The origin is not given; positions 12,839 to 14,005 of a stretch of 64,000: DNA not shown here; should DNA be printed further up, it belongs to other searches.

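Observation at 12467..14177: R-U-R structure: two 323-bp near-identical complete transcription units bracket one RhuM-like gene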

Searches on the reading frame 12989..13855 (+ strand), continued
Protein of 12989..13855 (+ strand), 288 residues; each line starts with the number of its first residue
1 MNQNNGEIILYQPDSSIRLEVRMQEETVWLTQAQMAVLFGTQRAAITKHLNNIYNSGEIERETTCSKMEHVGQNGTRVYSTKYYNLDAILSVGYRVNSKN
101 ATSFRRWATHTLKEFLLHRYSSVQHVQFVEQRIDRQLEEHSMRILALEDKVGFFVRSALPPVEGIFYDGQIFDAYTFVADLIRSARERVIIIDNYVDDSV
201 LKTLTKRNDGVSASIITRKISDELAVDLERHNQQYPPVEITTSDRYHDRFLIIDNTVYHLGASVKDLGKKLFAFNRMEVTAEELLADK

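Call 58: search_protein_families(library=ncbifam, proteins=[window:12989-13852:+, L026:3293-4300:+, L026:6761-7258:+], max_evalue=0.01)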
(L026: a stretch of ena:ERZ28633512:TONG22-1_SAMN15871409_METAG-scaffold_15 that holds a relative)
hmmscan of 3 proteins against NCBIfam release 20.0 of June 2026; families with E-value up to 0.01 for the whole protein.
window:12989-13852:+ (288 aa): 1 family
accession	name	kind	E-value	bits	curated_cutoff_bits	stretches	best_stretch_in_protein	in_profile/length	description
NF040700.1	VPA1262_N_dom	domain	4.4e-07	29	80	1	153-270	314-452/478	VPA1262 family N-terminal domain-containing protein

L026:3293-4300:+ (336 aa): 0 families

L026:6761-7258:+ (166 aa): 0 families

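Call 60: search_solved_structures(query=window:12989-13852:+, max_evalue=1)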
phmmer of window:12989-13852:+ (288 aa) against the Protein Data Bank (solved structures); distinct sequences matched with E-value up to 1: 0.

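Call 78: predict_structure(alignment_id=A4)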
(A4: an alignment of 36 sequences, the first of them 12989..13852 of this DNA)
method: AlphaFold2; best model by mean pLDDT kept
length: 288 residues; sequences in the alignment: 36
mean_pLDDT: 73.0   pTM: 0.41
mean pLDDT of the five models: 73.0, 70.0, 69.2, 65.8, 64.6
residues with pLDDT >= 90: 49; 70-90: 131; 50-70: 68; < 50: 40
segments of 3 or more residues with pLDDT < 50: 1-6, 147-172, 270-272
pLDDT, mean of each block of 10 residues (from residue 1): 45 61 74 88 92 90 78 59 87 87 78 61 59 73 57 29 31 61 89 85 87 92 89 92 85 86 61 66 73
secondary structure, 60 per line:
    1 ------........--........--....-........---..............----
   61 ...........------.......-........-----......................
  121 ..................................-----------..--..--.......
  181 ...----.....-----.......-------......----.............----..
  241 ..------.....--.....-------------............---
elements in order: E7-14 E17-24 E27-30 H32-39 H43-56 H61-64 E65-71 E78-84 H86-93 H99-154 H174-183 E188-192 H198-204 E212-217 H222-234 E239-242 E249-253 E256-260 E274-280 H281-285

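Call 80: fold_search(model_id=the predicted structure, library=pdb)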
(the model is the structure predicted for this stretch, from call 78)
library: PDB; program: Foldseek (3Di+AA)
matches with E <= 10: 1186; with E <= 0.001: 6
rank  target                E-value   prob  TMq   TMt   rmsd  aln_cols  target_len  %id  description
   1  5bpd_B                9.9e-07  1.00  0.22  0.24  17.5       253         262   15  Structure of TrmBL2, an archaeal chromatin protein, shows a novel mode of DNA binding. (released 2015-09-02)
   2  5bqt_B                2.2e-06  1.00  0.29  0.32  18.1       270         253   13  Structure of TrmBL2, an archaeal chromatin protein, shows a novel mode of DNA binding. (released 2015-09-02)
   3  5bpi_C                5.4e-06  1.00  0.27  0.29  24.4       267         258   14  Structure of TrmBL2, an archaeal chromatin protein, shows a novel mode of DNA binding. (released 2015-09-02)
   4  5box_A                5.8e-06  1.00  0.30  0.32  16.9       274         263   14  Structure of TrmBL2, an archaeal chromatin protein, shows a novel mode of DNA binding. (released 2015-09-02)
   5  5bpi_D                1.2e-05  1.00  0.26  0.28  23.7       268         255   14  Structure of TrmBL2, an archaeal chromatin protein, shows a novel mode of DNA binding. (released 2015-09-02)
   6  5bpd_C                4.0e-05  1.00  0.23  0.25  23.4       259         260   15  Structure of TrmBL2, an archaeal chromatin protein, shows a novel mode of DNA binding. (released 2015-09-02)
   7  6oho_A                1.2e-03  1.00  0.25  0.13   5.0       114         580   18  Structure of human Phospholipase D2 catalytic domain (released 2020-02-19)
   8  6ohp_A                1.2e-03  1.00  0.24  0.13   4.7       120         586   18  Structure of compound 1 (halopemide) bound human Phospholipase D2 catalytic domain (released 2020-02-19)
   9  4a5z_B                1.3e-03  1.00  0.26  0.43   3.9       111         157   15  Structures of MITD1 (released 2012-11-14)
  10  5qhm                  1.3e-03  1.00  0.28  0.45   6.2       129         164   17  PanDDA analysis group deposition of models with modelled events (e.g. bound ligands) -- Crystal Structure of human FAM83 (released 2018-12-19)
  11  6ohq_A                1.4e-03  1.00  0.27  0.14   3.7       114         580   18  Structure of compound 4 bound human Phospholipase D2 catalytic domain (released 2020-02-19)
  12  6ohs_A                1.4e-03  1.00  0.25  0.13   4.5       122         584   15  Structure of compound 3 (ML299) bound human Phospholipase D2 catalytic domain (released 2020-02-19)
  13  6ohm_A                1.4e-03  1.00  0.25  0.13   4.7       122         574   15  Structure of tungstate bound human Phospholipase D2 catalytic domain (released 2020-02-19)
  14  6ohp_B                1.5e-03  1.00  0.25  0.13   4.6       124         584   14  Structure of compound 1 (halopemide) bound human Phospholipase D2 catalytic domain (released 2020-02-19)
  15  4a5z_A                1.5e-03  1.00  0.26  0.44   3.9       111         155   15  Structures of MITD1 (released 2012-11-14)
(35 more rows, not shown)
